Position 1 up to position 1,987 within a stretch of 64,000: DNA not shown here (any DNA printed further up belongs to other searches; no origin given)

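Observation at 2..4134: Island of nuclease/helicase genes: helicase-DUF3427, DUF2726, HNH endonuclease and a decayed HNH paralog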

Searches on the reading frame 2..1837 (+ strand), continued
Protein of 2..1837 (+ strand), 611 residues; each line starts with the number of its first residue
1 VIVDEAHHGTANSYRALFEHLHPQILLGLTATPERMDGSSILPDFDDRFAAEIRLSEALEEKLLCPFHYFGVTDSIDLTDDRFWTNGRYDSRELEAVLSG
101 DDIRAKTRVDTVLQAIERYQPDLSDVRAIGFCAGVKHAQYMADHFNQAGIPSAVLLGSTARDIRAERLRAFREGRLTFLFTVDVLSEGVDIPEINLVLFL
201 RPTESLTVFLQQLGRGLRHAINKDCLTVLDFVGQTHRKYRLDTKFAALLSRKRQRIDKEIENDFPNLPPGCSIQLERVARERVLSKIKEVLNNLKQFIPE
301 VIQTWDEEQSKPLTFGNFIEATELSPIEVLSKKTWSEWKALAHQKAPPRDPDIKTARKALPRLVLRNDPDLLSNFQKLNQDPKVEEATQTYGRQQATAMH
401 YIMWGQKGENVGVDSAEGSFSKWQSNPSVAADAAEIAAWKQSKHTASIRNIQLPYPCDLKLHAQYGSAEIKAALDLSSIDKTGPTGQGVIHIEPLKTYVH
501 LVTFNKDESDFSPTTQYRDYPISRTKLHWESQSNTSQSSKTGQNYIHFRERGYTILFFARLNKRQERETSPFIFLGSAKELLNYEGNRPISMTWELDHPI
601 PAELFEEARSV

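Call 51: find_homologous_proteins(query=window:2-1834:+, max_evalue=1e-20)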
Query window:2-1834:+ (611 aa): 8000 proteins with E <= 1e-20 among 8000 candidates; the best 120 are listed.
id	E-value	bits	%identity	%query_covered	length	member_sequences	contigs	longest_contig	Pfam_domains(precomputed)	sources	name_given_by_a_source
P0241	0.0e+0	1397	100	100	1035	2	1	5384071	PF00270.36,PF13091.13,PF09565.17,PF11907.14,PF18766.8,PF00271.38,PF04851.22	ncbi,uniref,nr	ncbi:DUF3427 domain-containing protein [Coraliomargarita algicola]|uniref:DUF3427 domain-containing 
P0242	0.0e+0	1213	86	100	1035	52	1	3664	PF00270.36,PF13091.13,PF09565.17,PF11907.14,PF00271.38,PF04851.22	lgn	-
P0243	0.0e+0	1200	85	100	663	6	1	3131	PF11907.14,PF00271.38,PF04851.22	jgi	jgi:superfamily II DNA or RNA helicase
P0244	0.0e+0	1198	84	100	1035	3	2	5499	PF00270.36,PF13091.13,PF09565.17,PF11907.14,PF00271.38,PF04851.22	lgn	-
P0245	0.0e+0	1197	84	100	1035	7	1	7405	PF00270.36,PF13091.13,PF09565.17,PF11907.14,PF00271.38,PF04851.22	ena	-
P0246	0.0e+0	1192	84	100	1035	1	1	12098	PF00270.36,PF13091.13,PF09565.17,PF11907.14,PF18766.8,PF00271.38,PF04851.22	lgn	-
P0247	0.0e+0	1188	83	100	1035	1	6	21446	PF00270.36,PF13091.13,PF09565.17,PF11907.14,PF00271.38,PF04851.22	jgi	jgi:superfamily II DNA or RNA helicase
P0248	0.0e+0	1172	82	100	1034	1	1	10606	PF00270.36,PF13091.13,PF09565.17,PF11907.14,PF00271.38,PF04851.22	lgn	-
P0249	0.0e+0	1169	82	100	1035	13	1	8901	PF00270.36,PF13091.13,PF09565.17,PF11907.14,PF00271.38,PF04851.22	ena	-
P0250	0.0e+0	1160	81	100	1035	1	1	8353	PF00270.36,PF13091.13,PF09565.17,PF11907.14,PF18766.8,PF00271.38,PF04851.22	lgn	-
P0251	3.0e-295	999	70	100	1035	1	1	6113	PF00270.36,PF13091.13,PF09565.17,PF11907.14,PF18766.8,PF00271.38,PF04851.22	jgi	jgi:superfamily II DNA or RNA helicase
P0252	1.2e-293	993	70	100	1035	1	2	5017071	PF00270.36,PF13091.13,PF09565.17,PF11907.14,PF00271.38,PF04851.22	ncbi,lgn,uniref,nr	ncbi:DUF3427 domain-containing protein [Thiocystis violascens]|uniref:DNA/RNA helicase, superfamily 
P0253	3.4e-292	989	70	100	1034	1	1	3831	PF00270.36,PF13091.13,PF09565.17,PF11907.14,PF00271.38,PF04851.22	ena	-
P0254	4.5e-292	988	70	100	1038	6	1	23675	PF00270.36,PF13091.13,PF09565.17,PF11907.14,PF00271.38,PF04851.22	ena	-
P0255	1.6e-291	986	69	100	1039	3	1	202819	PF00270.36,PF13091.13,PF09565.17,PF11907.14,PF00271.38,PF04851.22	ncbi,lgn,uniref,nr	ncbi:DUF3427 domain-containing protein [Halomonas cerina]|uniref:Superfamily II DNA or RNA helicase 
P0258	4.4e-289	978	69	100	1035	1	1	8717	PF00270.36,PF13091.13,PF09565.17,PF11907.14,PF00271.38,PF04851.22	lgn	-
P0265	2.3e-287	973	68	100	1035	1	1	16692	PF00270.36,PF13091.13,PF09565.17,PF11907.14,PF18766.8,PF00271.38,PF04851.22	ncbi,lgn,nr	ncbi:MAG: DUF3427 domain-containing protein [Deltaproteobacteria bacterium]|nr:DUF3427 domain-contai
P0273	5.6e-286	968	69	100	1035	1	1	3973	PF00270.36,PF13091.13,PF09565.17,PF11907.14,PF18766.8,PF00271.38,PF04851.22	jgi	jgi:superfamily II DNA or RNA helicase/HKD family nuclease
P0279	1.8e-285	966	68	100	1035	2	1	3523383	PF00270.36,PF13091.13,PF09565.17,PF11907.14,PF18766.8,PF00271.38,PF04851.22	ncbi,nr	ncbi:DUF3427 domain-containing protein [Desulfotalea psychrophila]|nr:DEAD/DEAH box helicase [Desulf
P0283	7.6e-285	964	68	100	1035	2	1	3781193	PF00270.36,PF13091.13,PF09565.17,PF11907.14,PF18766.8,PF00271.38,PF04851.22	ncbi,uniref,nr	ncbi:DUF3427 domain-containing protein [Pistricoccus aurantiacus]|uniref:DUF3427 domain-containing p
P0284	1.7e-284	963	67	100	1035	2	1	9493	PF00270.36,PF13091.13,PF09565.17,PF11907.14,PF18766.8,PF00271.38,PF04851.22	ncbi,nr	ncbi:MAG: DUF3427 domain-containing protein [Opitutae bacterium]|nr:DUF3427 domain-containing protei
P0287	1.8e-283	960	67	100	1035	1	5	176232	PF00270.36,PF13091.13,PF09565.17,PF11907.14,PF18766.8,PF00271.38,PF04851.22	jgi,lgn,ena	-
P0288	1.8e-283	960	68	100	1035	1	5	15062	PF00270.36,PF13091.13,PF09565.17,PF11907.14,PF18766.8,PF00271.38,PF04851.22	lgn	-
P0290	4.4e-283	958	67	100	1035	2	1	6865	PF00270.36,PF13091.13,PF09565.17,PF11907.14,PF18766.8,PF00271.38,PF04851.22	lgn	-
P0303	4.8e-281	952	67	100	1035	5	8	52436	PF00270.36,PF13091.13,PF09565.17,PF11907.14,PF18766.8,PF00271.38,PF04851.22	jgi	jgi:superfamily II DNA or RNA helicase/HKD family nuclease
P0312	6.7e-279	945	67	100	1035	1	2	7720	PF00270.36,PF13091.13,PF09565.17,PF11907.14,PF18766.8,PF00271.38,PF04851.22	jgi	jgi:superfamily II DNA or RNA helicase/HKD family nuclease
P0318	1.7e-277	940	67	100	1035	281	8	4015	PF00270.36,PF13091.13,PF09565.17,PF11907.14,PF18766.8,PF00271.38,PF04851.22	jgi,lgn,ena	-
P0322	3.2e-276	936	67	100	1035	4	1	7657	PF00270.36,PF13091.13,PF09565.17,PF11907.14,PF18766.8,PF00271.38,PF04851.22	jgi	-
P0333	6.5e-274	928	66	100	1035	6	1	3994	PF00270.36,PF13091.13,PF09565.17,PF11907.14,PF18766.8,PF00271.38,PF04851.22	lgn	-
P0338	8.5e-273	924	66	100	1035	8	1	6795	PF00270.36,PF13091.13,PF09565.17,PF11907.14,PF00271.38,PF04851.22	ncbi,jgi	jgi:superfamily II DNA or RNA helicase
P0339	8.8e-273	924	66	100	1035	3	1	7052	PF00270.36,PF13091.13,PF09565.17,PF11907.14,PF18766.8,PF00271.38,PF04851.22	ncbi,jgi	jgi:superfamily II DNA or RNA helicase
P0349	2.1e-269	913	64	100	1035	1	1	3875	PF00270.36,PF13091.13,PF09565.17,PF11907.14,PF00271.38,PF04851.22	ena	-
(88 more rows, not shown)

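Call 52: search_solved_structures(query=P0241, max_evalue=1e-10, show_alignments=1)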
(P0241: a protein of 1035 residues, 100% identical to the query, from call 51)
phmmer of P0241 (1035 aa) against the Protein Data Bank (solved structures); distinct sequences matched with E-value up to 1e-10: 5.
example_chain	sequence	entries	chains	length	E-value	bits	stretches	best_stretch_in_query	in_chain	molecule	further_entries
7clg_A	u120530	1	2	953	9e-89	301.8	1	135-756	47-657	Putative helicase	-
3h1t_A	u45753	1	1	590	8.9e-17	63.5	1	302-662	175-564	Type I site-specific restriction-modification system, R (Restriction) subunit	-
6jde_B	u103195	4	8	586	1.5e-16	62.7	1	305-664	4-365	Putative DNA repair helicase RadD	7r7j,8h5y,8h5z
6p66_A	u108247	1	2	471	2.8e-11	45.3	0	579-650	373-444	DNA repair protein RAD25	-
2fwr_A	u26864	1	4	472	2.8e-11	45.3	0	579-650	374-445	DNA repair protein RAD25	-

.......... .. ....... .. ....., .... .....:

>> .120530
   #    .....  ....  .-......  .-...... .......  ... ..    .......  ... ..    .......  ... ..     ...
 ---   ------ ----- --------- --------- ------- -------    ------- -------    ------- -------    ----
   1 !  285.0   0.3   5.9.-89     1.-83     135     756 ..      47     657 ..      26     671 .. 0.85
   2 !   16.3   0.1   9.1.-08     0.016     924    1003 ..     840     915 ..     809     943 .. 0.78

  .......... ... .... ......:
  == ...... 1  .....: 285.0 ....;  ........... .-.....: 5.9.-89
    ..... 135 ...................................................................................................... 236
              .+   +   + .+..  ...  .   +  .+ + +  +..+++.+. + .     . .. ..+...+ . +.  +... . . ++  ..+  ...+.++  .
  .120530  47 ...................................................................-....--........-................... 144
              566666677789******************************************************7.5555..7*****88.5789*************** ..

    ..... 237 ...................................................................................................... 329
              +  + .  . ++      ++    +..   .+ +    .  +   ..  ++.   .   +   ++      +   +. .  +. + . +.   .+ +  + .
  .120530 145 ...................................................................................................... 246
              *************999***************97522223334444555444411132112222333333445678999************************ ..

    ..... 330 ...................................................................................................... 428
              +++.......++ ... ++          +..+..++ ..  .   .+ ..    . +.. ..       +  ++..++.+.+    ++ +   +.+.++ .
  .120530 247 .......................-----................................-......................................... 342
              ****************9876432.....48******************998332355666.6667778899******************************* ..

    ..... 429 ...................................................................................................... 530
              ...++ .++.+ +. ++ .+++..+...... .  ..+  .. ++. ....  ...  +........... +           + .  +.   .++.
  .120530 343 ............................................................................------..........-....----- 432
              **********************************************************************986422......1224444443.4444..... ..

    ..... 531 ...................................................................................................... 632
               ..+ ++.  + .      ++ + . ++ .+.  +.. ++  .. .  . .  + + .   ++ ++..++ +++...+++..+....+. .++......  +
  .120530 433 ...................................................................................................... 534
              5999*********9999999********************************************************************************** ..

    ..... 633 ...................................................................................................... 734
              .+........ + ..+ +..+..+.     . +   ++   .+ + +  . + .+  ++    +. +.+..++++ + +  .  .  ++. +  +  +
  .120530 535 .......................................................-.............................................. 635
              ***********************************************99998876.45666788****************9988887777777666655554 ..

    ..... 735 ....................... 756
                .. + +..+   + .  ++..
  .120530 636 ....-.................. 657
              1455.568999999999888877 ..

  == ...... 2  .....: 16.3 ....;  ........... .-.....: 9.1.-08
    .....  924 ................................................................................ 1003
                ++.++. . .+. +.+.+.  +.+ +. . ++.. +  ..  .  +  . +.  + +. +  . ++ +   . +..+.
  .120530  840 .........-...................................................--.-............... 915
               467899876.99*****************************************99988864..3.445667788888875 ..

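Call 53: search_protein_families(library=padloc, proteins=[P0241, L001:7430-7864:+], max_evalue=0.001)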
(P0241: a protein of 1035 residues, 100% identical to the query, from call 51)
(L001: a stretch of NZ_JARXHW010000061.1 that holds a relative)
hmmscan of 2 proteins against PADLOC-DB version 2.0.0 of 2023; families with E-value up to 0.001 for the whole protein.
P0241 (1035 aa): 23 families
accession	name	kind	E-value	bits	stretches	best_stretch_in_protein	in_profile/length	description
PDLC03659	mREase_IV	-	5.8e-204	677.8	1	107-1030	15-937/945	Type IV methyl-directed restriction enzyme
PDLC03658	mREase_IV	-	2.8e-88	294.8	2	135-756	47-657/953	Type IV methyl-directed restriction enzyme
PDLC02707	PbeA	-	1.4e-32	111.2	3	529-681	505-656/672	PbeA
PDLC02704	PbeA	-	1.9e-25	87.4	2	564-681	552-669/682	PbeA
PDLC02706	PbeA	-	1.4e-16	58.3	2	588-660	604-676/722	PbeA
PDLC03047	REase_I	-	8.1e-16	54.9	2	279-460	320-494/1107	Type I restriction enzyme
PDLC03049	REase_I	-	6.9e-14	48.8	1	305-660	167-543/807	Type I restriction enzyme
PDLC02705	PbeA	-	1.9e-11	40.9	1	551-684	527-661/691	PbeA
PDLC02703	PbeA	-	2.1e-11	41.2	1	590-659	546-617/626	PbeA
PDLC03042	REase_I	-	7.8e-09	31.5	1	586-658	773-847/1170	Type I restriction enzyme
PDLC03597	REase_MTase_IIG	-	8.7e-08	28.1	1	603-649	555-601/1646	Type IIG restriction enzyme-methyltransferase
PDLC01439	typeIV_DinG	-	1.3e-07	28.7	1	532-619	387-473/575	CAS-IV-A; associated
PDLC03829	ZacB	-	2.7e-07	27.8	1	207-264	295-355/586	-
PDLC03051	REase_MTase_I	-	2.8e-05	19.4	1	605-649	562-606/1591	Type I restriction enzyme-methyltransferase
PDLC03922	MkoB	-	5e-05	20.7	1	138-265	323-440/610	-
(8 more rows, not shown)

L001:7430-7864:+ (144 aa): 1 family
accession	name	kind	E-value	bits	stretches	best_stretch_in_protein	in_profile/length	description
PDLC04899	PDC-S07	-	2.4e-39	132.1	1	11-140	5-131/135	-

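Call 88: search_protein_families(library=pfam, proteins=[L003:3071-3388:+, L003:4219-4608:+, L003:5051-6403:-, L003:6550-8298:-, L005:11897-12457:+, L005:12675-14303:+, L004:6306-7943:+, L004:8212-9582:-, L011:1822-2757:-], max_evalue=0.001)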
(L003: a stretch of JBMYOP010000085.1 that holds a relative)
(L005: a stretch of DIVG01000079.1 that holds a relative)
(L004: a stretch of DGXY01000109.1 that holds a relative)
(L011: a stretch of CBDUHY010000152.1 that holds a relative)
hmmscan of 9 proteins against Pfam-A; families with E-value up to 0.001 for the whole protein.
L003:3071-3388:+ (105 aa): 0 families

L003:4219-4608:+ (129 aa): 0 families

L003:5051-6403:- (450 aa): 3 families
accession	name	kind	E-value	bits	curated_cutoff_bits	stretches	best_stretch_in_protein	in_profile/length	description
PF01408.29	GFO_IDH_MocA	-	2.8e-15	57.5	24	1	36-151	1-117/120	Oxidoreductase family, NAD-binding Rossmann fold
PF19051.5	GFO_IDH_MocA_C2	-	2.8e-14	53.7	23.3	1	195-268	40-115/254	Oxidoreductase family, C-terminal alpha/beta domain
PF22725.1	GFO_IDH_MocA_C3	-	1.6e-06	28.6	27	1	226-269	31-73/124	GFO/IDH/MocA C-terminal domain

L003:6550-8298:- (582 aa): 3 families
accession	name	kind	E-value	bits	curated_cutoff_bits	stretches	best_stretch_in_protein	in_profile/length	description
PF21082.3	MS_channel_3rd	-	2.6e-21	76.3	21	1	481-563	1-88/88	Mechanosensitive ion channel MscS, C-terminal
PF00924.24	MS_channel_2nd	-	3.3e-21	75.6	20.2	1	408-474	1-67/68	Mechanosensitive ion channel, beta-domain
PF21088.3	MS_channel_1st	-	0.00012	22.4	23.1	1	372-407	7-42/42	Mechanosensitive ion channel, transmembrane helices 2/3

L005:11897-12457:+ (186 aa): 1 family
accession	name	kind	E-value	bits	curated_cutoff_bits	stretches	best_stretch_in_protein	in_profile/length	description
PF14813.11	NADH_B2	-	0.00029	21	25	0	148-163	38-53/69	NADH dehydrogenase 1 beta subcomplex subunit 2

L005:12675-14303:+ (542 aa): 1 family
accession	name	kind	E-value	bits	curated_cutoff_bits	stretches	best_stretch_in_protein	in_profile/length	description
PF03781.23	FGE-sulfatase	-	1.7e-44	152.8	23.3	1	307-537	7-254/255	Sulfatase-modifying factor enzyme 1-like domain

L004:6306-7943:+ (545 aa): 8 families
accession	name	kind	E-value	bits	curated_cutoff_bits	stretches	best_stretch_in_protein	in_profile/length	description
PF01436.27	NHL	-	1.1e-33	114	20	3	196-217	7-28/28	NHL repeat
PF25021.1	TEN_NHL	-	2.2e-10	40.5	27.1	0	253-334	263-353/357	Teneurin NHL domain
PF08450.18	SGL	-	1.7e-09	38.1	26.3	0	301-340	175-213/246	SMP-30/Gluconolactonase/LRE-like region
PF13449.12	Phytase-like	-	7.2e-08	33.1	27.6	0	101-182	43-124/284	Esterase-like activity of phytase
PF03022.22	MRJP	-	2.4e-07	30.9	19.8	0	194-212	4-22/288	Major royal jelly protein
PF24684.1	Vgb_lyase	-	5.1e-07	29.2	50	0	251-277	97-123/290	Virginiamycin B lyase family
PF07494.17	Reg_prop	-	1.3e-05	25.3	20.4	0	191-207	5-21/24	Two component regulator propeller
PF23500.1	DUF7133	-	3.8e-05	23.6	27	0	366-392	324-350/385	Domain of unknown function (DUF7133)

L004:8212-9582:- (456 aa): 2 families
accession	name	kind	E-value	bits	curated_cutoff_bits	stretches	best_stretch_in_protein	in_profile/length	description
PF01609.27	DDE_Tnp_1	-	8.6e-25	88.1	23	1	147-385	2-200/200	Transposase DDE domain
PF13701.12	DDE_Tnp_1_4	-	2.8e-05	23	34.7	1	217-397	204-381/435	Transposase DDE domain group 1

L011:1822-2757:- (311 aa): 1 family
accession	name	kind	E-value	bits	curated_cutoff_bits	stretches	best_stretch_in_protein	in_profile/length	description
PF08378.17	NERD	-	1.6e-17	64.5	22.1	1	141-258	2-110/111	Nuclease-related domain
